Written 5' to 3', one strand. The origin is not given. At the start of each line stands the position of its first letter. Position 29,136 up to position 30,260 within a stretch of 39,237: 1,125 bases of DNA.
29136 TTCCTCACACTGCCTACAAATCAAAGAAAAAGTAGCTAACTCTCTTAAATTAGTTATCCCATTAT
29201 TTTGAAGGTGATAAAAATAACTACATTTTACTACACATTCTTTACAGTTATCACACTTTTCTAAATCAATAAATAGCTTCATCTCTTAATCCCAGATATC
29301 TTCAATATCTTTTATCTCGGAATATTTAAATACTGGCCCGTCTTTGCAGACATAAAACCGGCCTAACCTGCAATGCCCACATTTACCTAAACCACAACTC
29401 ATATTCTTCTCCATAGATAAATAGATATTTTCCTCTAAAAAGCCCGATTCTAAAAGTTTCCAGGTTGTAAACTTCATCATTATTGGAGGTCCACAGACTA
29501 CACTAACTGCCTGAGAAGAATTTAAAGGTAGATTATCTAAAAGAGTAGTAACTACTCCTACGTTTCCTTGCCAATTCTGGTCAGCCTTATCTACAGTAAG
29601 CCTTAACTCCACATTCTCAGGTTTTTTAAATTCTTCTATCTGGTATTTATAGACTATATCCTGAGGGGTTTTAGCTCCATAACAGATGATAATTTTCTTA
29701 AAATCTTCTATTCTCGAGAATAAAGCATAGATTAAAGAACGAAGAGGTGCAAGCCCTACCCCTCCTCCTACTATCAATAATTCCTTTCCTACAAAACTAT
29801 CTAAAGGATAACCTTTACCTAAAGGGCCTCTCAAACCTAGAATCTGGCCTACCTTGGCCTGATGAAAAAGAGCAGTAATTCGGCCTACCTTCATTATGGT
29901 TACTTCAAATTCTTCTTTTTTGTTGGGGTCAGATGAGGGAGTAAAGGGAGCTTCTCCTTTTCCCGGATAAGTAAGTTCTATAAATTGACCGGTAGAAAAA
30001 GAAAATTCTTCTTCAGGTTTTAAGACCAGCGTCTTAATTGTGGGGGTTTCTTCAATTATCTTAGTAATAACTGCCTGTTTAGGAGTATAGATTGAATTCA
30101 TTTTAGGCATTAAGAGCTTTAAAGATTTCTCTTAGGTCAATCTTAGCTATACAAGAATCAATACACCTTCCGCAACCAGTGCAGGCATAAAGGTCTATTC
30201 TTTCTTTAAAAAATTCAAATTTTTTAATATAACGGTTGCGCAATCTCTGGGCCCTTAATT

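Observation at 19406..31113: Mrp/Mbh-type membrane [NiFe]-hydrogenase operonically wired to an AsrAB/HydBG-like NAD(P)H-flavin module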

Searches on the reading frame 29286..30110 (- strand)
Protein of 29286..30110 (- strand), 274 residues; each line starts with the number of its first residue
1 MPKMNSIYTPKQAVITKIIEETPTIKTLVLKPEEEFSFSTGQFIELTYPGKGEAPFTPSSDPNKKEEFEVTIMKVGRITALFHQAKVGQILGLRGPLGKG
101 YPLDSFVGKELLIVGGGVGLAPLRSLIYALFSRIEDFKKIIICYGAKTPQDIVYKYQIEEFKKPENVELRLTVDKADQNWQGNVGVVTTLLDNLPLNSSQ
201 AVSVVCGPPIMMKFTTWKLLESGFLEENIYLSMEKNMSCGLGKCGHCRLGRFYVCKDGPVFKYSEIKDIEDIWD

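Call 4: search_protein_families(library=pfam, proteins=[window:29286-30110:-], max_evalue=0.01)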
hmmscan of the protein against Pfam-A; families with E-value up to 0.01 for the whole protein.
window:29286-30110:- (274 aa): 3 families
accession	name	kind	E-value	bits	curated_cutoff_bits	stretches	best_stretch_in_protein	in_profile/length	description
PF00175.26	NAD_binding_1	-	3.9e-17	63.3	22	1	114-215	2-107/109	Oxidoreductase NAD-binding domain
PF10418.14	DHODB_Fe-S_bind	-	1.7e-10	40.9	23.9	1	234-266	1-40/41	Iron-sulfur cluster binding domain of dihydroorotate dehydrogenase B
PF00970.30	FAD_binding_6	-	2.6e-08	34.6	21.1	1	22-99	14-96/99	Oxidoreductase FAD-binding domain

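Call 6: search_protein_families(library=ncbifam, proteins=[window:29286-30110:-], max_evalue=0.00001)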
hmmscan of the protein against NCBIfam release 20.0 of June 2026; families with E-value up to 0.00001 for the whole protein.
window:29286-30110:- (274 aa): 25 families
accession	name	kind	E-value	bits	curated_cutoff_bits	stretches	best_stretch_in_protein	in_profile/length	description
TIGR02911.1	sulfite_red_B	equivalog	3.6e-67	226.2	288.6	1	7-269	2-259/261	anaerobic sulfite reductase subunit AsrB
NF006220.0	PRK08345.1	subfamily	1.3e-61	208.4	395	1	6-266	6-287/294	cytochrome-c3 hydrogenase subunit gamma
NF040835.1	sulfhyd_HydG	equivalog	9.9e-51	172.7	650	1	34-268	46-286/292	NADPH-dependent hydrogenase/sulfhydrogenase 1 subunit gamma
NF040830.1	sulfhyd_ShyC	equivalog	4.4e-49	167.2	600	1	24-265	25-280/288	NAD(P)-dependent hydrogenase/sulfhydrogenase 2 subunit gamma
NF000796.0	PRK00054.1-1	equivalog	1.1e-46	159.1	224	1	10-268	3-237/254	dihydroorotate dehydrogenase electron transfer subunit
NF000799.0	PRK00054.1-4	equivalog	1.8e-25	89.5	314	1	63-266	62-256/258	dihydroorotate dehydrogenase electron transfer subunit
NF000798.0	PRK00054.1-3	equivalog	1.8e-24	86.7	219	1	19-266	11-242/244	dihydroorotate dehydrogenase electron transfer subunit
NF000797.0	PRK00054.1-2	equivalog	1.1e-23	83.9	270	1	15-265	19-264/267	dihydroorotate dehydrogenase electron transfer subunit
NF045803.1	MethMoxFADbindMmoC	equivalog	1.2e-23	83.5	500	1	33-231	135-337/343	aromatic/alkene monooxygenase hydroxylase FAD-binding subunit MmoC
NF004862.0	PRK06222.1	subfamily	3.9e-22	79.1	220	1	37-265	27-247/281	sulfide/dihydroorotate dehydrogenase-like FAD/NAD-binding protein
NF040810.1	BenC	equivalog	5.9e-22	78.3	430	1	12-230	106-326/333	benzoate 1,2-dioxygenase electron transfer component BenC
NF009414.0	PRK12778.1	equivalog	2.6e-20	72.3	1103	1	37-265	27-247/752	bifunctional dihydroorotate dehydrogenase B NAD binding subunit/NADPH-dependent glutamate synthase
NF058606.1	GlBtMonoRdsGbcB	equivalog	4.9e-20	71.7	500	1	15-224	18-237/362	glycine betaine monooxygenase reductase subunit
NF008822.0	PRK11872.1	equivalog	1.2e-15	57.4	402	1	16-231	115-332/341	anthranilate 1,2-dioxygenase electron transfer component AntC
NF005963.0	PRK08051.1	equivalog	8.2e-15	54.7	230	1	14-229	7-225/233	NAD(P)H-flavin reductase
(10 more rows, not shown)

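Call 8: search_solved_structures(query=window:29286-30110:-, max_evalue=0.001)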
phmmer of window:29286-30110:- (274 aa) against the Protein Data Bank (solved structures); distinct sequences matched with E-value up to 0.001: 95 (the best 60 are shown).
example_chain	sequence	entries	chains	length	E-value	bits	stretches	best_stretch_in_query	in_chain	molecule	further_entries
9nez_C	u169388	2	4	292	1.5e-51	178.5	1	15-268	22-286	Sulfhydrogenase 1 subunit gamma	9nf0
5ksw_B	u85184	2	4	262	6e-20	74.9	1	21-262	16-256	Dihydroorotate dehydrogenase B (NAD(+)), electron transfer subunit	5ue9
4ylf_A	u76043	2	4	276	8.2e-20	74.4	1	36-266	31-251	Dihydroorotate dehydrogenase B (NAD(+)), electron transfer subunit homolog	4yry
1ep3_B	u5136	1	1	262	5.4e-17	65.2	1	40-263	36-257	DIHYDROOROTATE DEHYDROGENASE B (PYRK SUBUNIT)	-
1ep1_B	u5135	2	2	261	5.5e-17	65.2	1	40-263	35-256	DIHYDROOROTATE DEHYDROGENASE B (PYRK SUBUNIT)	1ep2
7rom_A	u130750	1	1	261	1.1e-15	60.8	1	49-230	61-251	NADH-cytochrome b5 reductase 1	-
1tvc_A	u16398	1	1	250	1.8e-15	60.2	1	36-228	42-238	METHANE MONOOXYGENASE COMPONENT C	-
7c3a_A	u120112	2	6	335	1.4e-14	57.3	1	24-230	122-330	Ferredoxin reductase component of carbazole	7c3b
7qty_A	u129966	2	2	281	6.4e-14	55.1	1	80-231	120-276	Na(+)-translocating NADH-quinone reductase subunit F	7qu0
2eix_A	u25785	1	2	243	2.2e-13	53.3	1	31-228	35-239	NADH-cytochrome b5 reductase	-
7qu3_A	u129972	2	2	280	2.7e-13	53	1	76-231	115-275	Na(+)-translocating NADH-quinone reductase subunit F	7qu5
5yly_A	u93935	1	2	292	5.5e-13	52.1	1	76-226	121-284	Nitrate reductase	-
8ad3_A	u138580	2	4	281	1.5e-12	50.7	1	76-231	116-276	Na(+)-translocating NADH-quinone reductase subunit F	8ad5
4u9u_A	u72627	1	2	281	1.6e-12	50.6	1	76-231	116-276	Na(+)-translocating NADH-quinone reductase subunit F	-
8ad4_A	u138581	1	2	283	1.6e-12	50.5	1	76-231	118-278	Na(+)-translocating NADH-quinone reductase subunit F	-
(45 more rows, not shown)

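Call 34: search_solved_structures(query=window:29286-30110:-, max_evalue=1e-15, show_alignments=3)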
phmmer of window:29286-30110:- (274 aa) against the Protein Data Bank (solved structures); distinct sequences matched with E-value up to 1e-15: 5.
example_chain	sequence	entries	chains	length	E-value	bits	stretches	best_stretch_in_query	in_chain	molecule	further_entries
9nez_C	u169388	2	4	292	1.5e-51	178.5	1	15-268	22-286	Sulfhydrogenase 1 subunit gamma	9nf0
5ksw_B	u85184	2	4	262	6e-20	74.9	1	21-262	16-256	Dihydroorotate dehydrogenase B (NAD(+)), electron transfer subunit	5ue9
4ylf_A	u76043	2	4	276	8.2e-20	74.4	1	36-266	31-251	Dihydroorotate dehydrogenase B (NAD(+)), electron transfer subunit homolog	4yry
1ep3_B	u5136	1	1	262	5.4e-17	65.2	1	40-263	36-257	DIHYDROOROTATE DEHYDROGENASE B (PYRK SUBUNIT)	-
1ep1_B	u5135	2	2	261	5.5e-17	65.2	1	40-263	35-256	DIHYDROOROTATE DEHYDROGENASE B (PYRK SUBUNIT)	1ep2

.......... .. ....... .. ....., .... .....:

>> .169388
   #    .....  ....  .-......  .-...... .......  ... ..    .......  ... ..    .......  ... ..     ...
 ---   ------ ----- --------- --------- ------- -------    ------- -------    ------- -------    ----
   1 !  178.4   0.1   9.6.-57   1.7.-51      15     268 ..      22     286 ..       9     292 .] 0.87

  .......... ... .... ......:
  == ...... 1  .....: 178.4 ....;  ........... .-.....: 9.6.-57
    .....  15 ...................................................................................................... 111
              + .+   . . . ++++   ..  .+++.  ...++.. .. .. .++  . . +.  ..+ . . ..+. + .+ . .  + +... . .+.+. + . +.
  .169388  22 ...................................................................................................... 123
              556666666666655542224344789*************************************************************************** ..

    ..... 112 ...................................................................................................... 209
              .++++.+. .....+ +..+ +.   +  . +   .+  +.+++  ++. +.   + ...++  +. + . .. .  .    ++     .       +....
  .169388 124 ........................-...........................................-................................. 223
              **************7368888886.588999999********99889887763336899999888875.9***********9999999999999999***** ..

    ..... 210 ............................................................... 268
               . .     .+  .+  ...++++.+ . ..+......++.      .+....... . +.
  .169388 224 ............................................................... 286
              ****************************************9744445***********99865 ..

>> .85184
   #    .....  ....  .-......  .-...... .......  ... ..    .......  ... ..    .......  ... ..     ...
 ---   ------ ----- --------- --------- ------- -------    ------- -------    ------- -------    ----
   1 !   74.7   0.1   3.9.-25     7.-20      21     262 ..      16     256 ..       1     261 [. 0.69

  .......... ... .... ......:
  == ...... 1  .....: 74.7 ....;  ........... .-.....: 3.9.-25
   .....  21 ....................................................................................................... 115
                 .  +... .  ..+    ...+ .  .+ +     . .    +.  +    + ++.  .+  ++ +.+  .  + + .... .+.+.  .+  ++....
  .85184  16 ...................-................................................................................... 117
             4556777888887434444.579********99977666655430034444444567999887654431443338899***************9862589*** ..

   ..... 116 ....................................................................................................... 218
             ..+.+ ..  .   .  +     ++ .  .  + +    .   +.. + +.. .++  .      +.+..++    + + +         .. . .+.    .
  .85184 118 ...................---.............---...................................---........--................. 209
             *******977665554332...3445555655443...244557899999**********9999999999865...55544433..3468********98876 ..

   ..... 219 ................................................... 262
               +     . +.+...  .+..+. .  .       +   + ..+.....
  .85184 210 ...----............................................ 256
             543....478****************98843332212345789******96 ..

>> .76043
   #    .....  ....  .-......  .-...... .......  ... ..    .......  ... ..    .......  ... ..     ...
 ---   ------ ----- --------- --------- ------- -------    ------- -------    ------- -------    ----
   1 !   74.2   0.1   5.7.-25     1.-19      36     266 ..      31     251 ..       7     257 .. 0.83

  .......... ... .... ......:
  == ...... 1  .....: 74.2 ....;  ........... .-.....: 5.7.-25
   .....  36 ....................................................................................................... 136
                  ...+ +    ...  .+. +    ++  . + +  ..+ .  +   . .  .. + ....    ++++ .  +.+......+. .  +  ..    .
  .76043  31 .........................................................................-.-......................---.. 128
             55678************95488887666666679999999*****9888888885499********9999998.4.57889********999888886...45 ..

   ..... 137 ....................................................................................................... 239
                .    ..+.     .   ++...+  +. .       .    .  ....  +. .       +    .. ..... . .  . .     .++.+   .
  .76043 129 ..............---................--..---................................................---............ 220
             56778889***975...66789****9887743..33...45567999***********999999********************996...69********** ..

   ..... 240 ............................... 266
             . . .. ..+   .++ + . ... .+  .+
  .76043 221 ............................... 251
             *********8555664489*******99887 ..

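Call 52: find_homologous_proteins(query=window:29286-30110:-, max_evalue=1e-10)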
Query window:29286-30110:- (274 aa): 7952 proteins with E <= 1e-10 among 8000 candidates; the best 120 are listed.
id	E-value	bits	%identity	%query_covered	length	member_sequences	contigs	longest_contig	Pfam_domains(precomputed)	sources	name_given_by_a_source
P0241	1.1e-180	617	100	99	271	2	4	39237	PF10418.15,PF00175.27,PF00970.31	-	-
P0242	4.0e-151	520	81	99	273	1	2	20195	PF10418.15,PF00175.27,PF00970.31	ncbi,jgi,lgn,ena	-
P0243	2.8e-143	494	77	98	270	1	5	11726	PF10418.15,PF00175.27,PF00970.31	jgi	-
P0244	1.0e-142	492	76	98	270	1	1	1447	PF10418.15,PF00175.27,PF00970.31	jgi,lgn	jgi:sulfite reductase subunit B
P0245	2.1e-141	488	75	98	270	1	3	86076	PF10418.15,PF00175.27,PF00970.31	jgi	jgi:sulfite reductase subunit B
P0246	2.4e-141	488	76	99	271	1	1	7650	PF10418.15,PF00175.27,PF00970.31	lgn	-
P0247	1.1e-140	486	75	98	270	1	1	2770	PF10418.15,PF00175.27,PF00970.31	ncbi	ncbi:FAD/NAD(P)-binding protein [Candidatus Omnitrophota bacterium]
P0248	6.5e-140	483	75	99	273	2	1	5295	PF10418.15,PF00175.27,PF00970.31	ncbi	-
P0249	7.0e-140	483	75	98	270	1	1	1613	PF10418.15,PF00175.27,PF00970.31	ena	-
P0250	1.4e-139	482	74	99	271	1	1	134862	PF10418.15,PF00175.27,PF00970.31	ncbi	ncbi:MAG: FAD/NAD(P)-binding protein [Candidatus Omnitrophota bacterium]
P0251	3.0e-139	481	74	98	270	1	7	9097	PF10418.15,PF00175.27,PF00970.31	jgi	jgi:NAD(P)H-flavin reductase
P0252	4.5e-139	480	74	98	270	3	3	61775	PF10418.15,PF00175.27,PF00970.31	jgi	jgi:sulfite reductase subunit B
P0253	1.4e-138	479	74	99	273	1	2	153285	PF10418.15,PF00175.27,PF00970.31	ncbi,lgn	ncbi:MAG: FAD/NAD(P)-binding protein [Candidatus Omnitrophota bacterium]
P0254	7.9e-138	476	73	98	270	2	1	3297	PF10418.15,PF00175.27,PF00970.31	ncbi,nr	ncbi:MAG: FAD/NAD(P)-binding protein [Candidatus Omnitrophica bacterium]|nr:FAD/NAD(P)-binding prote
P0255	8.9e-138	476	76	98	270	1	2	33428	PF10418.15,PF00175.27,PF00970.31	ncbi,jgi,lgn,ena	-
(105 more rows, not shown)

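Call 59: predict_structure(alignment_id=A1)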
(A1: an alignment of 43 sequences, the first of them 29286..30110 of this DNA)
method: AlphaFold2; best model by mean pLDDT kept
length: 274 residues; sequences in the alignment: 43
mean_pLDDT: 88.2   pTM: 0.87
mean pLDDT of the five models: 88.2, 88.0, 87.5, 87.0, 85.0
residues with pLDDT >= 90: 178; 70-90: 74; 50-70: 8; < 50: 14
segments of 3 or more residues with pLDDT < 50: 1-3, 236-246
pLDDT, mean of each block of 10 residues (from residue 1): 64 96 92 95 91 89 94 87 95 92 97 87 92 97 93 87 92 94 93 94 92 94 97 58 51 84 91 70
secondary structure, 60 per line:
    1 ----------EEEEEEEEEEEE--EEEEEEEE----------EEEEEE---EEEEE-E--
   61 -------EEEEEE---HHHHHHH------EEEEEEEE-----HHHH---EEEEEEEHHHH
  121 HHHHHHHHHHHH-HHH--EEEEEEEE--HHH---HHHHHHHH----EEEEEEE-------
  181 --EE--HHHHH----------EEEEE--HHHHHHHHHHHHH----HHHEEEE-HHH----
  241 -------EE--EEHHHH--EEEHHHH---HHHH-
elements in order: E11-22 E25-32 E43-48 E52-56 E68-73 H77-83 E90-97 H103-106 E110-116 H117-132 E139-146 H155-162 E167-173 H187-191 E202-206 H209-221 E229-232 H254-257 E260-262 H263-266 H270-273

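Call 62: fold_search(model_id=the predicted structure, library=pdb)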
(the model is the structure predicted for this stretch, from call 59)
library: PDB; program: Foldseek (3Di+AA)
matches with E <= 10: 1620; with E <= 0.001: 252
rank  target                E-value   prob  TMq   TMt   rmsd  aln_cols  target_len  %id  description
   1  9nf0_C                1.9e-28  1.00  0.87  0.82   3.1       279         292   34  Structure of the NADPH-bound Pyrococcus furiosus SHI complex (released 2025-07-09)
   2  9nez_C                7.8e-27  1.00  0.86  0.84   3.2       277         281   34  Structure of the Pyrococcus furiosus SHI complex (released 2025-07-09)
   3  5ksw_B                1.0e-18  1.00  0.74  0.77   4.4       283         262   26  DHODB-I74D mutant (released 2016-08-03)
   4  2eix_A                2.4e-18  1.00  0.71  0.79   2.9       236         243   20  The Structure of Physarum polycephalum cytochrome b5 reductase (released 2007-04-17)
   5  1ep1_B                2.0e-17  1.00  0.72  0.75   4.3       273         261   25  CRYSTAL STRUCTURE OF LACTOCOCCUS LACTIS DIHYDROOROTATE DEHYDROGENASE B (released 2001-01-17)
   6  7c3a_C                3.6e-17  1.00  0.70  0.59   2.7       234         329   25  Ferredoxin reductase in carbazole 1,9a-dioxygenase (released 2021-05-26)
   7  5yly_A                3.9e-17  1.00  0.70  0.73   3.1       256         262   21  Crystal structure of the cytochrome b5 reductase domain of Ulva prolifera nitrate reductase (released 2018-05-23)
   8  5yly_B                4.6e-17  1.00  0.68  0.70   3.5       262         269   21  Crystal structure of the cytochrome b5 reductase domain of Ulva prolifera nitrate reductase (released 2018-05-23)
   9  7c3b_C                5.9e-17  1.00  0.70  0.58   2.9       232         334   24  Ferredoxin reductase in carbazole 1,9a-dioxygenase (FAD apo form) (released 2021-05-26)
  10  8ad5_A                9.5e-17  1.00  0.71  0.71   4.6       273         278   20  X-ray structure of NqrF(129-408)of Vibrio cholerae variant F406A (released 2023-07-12)
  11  1gvh                  2.4e-16  1.00  0.72  0.51   2.5       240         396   14  The X-ray structure of ferric Escherichia coli flavohemoglobin reveals an unespected geometry of the distal heme pocket (released 2002-08-06)
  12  5jca_S                2.4e-16  1.00  0.75  0.73   4.1       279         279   22  NADP(H) bound NADH-dependent Ferredoxin:NADP Oxidoreductase (NfnI) from Pyrococcus furiosus (released 2017-04-12)
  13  5tr9_A                2.7e-16  1.00  0.70  0.78   2.7       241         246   21  Crystal Structure of a ferredoxin NADP+ reductase from Neisseria gonorrhoeae with bound FAD (released 2016-11-09)
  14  7rom                  2.7e-16  1.00  0.70  0.74   4.3       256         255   20  Crystal structure of Saccharomyces cerevisiae NADH-cytochrome b5 reductase 1 (Cbr1) fragment (residues 28-284) bound to  (released 2022-08-10)
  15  8a1t_F                3.2e-16  1.00  0.72  0.49   4.2       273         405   19  Sodium pumping NADH-quinone oxidoreductase (released 2023-06-14)
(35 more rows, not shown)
